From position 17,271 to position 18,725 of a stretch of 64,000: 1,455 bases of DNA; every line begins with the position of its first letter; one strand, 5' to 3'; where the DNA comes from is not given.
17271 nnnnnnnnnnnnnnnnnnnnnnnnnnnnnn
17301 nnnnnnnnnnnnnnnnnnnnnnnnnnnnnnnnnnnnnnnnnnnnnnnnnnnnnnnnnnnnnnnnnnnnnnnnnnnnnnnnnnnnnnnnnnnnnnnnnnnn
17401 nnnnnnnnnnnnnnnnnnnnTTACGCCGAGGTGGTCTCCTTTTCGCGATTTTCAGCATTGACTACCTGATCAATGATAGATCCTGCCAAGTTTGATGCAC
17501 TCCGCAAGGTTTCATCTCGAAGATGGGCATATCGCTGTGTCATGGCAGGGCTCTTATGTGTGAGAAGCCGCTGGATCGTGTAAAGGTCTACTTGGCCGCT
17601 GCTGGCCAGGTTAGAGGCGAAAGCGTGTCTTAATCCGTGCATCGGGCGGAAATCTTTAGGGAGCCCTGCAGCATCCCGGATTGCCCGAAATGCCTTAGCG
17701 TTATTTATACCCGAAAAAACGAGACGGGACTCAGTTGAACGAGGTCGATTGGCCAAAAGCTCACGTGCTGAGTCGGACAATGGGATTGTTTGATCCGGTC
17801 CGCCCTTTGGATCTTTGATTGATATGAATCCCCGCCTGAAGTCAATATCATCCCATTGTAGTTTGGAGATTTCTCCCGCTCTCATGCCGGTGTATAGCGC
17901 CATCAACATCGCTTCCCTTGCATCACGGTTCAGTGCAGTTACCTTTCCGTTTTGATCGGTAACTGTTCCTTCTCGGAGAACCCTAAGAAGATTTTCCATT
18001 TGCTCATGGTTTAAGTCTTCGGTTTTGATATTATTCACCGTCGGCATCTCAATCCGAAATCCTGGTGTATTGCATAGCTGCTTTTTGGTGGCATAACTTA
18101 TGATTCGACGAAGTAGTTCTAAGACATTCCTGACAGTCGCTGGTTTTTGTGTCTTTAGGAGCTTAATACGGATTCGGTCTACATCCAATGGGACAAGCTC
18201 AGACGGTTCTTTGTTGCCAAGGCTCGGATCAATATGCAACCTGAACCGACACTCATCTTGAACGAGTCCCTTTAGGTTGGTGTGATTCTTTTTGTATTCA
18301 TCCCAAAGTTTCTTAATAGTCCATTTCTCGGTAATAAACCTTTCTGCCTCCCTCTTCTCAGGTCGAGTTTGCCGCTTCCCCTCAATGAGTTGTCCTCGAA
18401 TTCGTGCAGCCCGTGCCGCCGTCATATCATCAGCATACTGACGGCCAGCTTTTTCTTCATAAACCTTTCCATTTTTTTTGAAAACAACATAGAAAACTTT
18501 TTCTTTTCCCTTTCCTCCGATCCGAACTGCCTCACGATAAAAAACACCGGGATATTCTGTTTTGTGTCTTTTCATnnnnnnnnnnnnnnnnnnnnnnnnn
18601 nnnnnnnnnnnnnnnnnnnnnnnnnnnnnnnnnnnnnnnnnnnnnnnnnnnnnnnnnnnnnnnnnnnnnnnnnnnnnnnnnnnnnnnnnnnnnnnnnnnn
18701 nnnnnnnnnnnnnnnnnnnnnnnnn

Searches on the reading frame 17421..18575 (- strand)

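Call 65: search_protein_families(library=pfam, proteins=[window:17421-18575:-], max_evalue=0.01)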
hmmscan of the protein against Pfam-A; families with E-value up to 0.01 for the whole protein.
window:17421-18575:- (384 aa): 2 families
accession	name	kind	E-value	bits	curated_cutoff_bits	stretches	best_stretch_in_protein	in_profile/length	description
PF00589.27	Phage_integrase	-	9.2e-27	94.3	27.1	1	188-355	3-171/172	Phage integrase family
PF22022.2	Phage_int_M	-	0.00058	20.5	27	1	100-169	17-86/96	Phage integrase central domain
